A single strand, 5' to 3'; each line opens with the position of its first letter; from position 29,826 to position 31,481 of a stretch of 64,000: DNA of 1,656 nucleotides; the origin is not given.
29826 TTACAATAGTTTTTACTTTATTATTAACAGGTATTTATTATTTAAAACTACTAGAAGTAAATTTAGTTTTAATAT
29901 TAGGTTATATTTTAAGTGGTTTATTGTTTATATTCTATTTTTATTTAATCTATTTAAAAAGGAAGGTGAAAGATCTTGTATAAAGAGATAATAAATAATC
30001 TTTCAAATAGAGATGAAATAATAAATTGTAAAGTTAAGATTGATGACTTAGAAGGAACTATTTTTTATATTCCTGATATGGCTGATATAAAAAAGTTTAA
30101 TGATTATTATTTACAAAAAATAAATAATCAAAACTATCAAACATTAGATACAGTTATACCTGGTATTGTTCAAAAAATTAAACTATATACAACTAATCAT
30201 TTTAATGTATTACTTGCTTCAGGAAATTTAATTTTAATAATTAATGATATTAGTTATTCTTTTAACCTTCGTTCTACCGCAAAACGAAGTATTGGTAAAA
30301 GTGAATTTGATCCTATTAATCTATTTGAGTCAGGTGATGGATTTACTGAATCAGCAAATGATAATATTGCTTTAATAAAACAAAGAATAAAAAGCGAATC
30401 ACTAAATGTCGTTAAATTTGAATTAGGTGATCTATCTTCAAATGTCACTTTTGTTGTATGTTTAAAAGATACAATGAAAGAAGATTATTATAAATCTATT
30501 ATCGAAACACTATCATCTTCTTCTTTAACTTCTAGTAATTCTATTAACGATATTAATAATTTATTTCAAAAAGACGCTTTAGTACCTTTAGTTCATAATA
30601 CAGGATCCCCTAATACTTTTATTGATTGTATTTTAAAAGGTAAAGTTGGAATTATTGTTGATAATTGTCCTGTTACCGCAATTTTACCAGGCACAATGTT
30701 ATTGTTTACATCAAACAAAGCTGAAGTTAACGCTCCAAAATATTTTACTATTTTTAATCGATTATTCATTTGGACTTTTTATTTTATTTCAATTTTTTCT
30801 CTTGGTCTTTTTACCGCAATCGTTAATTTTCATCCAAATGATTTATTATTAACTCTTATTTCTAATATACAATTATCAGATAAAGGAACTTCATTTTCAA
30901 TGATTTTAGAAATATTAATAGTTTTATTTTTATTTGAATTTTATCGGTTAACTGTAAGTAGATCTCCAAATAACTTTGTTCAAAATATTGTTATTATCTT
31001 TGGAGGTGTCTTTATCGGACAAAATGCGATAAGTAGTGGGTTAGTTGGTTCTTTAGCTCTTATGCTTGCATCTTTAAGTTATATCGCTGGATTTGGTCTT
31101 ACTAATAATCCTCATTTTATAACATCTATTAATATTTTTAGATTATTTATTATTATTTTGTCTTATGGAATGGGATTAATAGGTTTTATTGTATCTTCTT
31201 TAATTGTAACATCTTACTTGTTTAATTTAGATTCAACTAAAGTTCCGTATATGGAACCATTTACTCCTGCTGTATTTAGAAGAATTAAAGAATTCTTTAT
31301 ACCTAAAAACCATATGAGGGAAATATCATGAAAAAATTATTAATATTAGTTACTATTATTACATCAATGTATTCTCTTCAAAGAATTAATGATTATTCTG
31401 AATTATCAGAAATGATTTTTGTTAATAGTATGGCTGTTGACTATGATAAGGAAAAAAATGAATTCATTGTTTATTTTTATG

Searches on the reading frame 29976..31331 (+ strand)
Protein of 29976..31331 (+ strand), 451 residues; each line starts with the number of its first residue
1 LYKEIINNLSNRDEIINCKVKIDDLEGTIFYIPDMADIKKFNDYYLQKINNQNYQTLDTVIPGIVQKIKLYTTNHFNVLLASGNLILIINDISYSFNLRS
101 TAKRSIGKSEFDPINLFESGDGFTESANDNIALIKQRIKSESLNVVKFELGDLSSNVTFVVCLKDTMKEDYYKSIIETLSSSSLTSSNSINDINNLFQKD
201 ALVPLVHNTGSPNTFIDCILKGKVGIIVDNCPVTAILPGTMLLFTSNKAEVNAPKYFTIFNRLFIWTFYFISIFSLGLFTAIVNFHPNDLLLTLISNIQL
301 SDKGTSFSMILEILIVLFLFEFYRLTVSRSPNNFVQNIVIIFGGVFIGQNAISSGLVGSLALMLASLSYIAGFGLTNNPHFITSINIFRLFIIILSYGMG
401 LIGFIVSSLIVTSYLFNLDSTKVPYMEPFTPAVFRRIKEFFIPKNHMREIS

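Call 67: search_protein_families(library=pfam, proteins=[window:29976-31331:+], max_evalue=0.00001)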
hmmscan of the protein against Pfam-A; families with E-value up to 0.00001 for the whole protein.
window:29976-31331:+ (451 aa): 1 family
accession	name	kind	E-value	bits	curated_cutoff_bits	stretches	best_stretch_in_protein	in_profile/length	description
PF03323.18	GerA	-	4.1e-69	233.7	27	1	5-442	3-453/466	Bacillus/Clostridium GerA spore germination protein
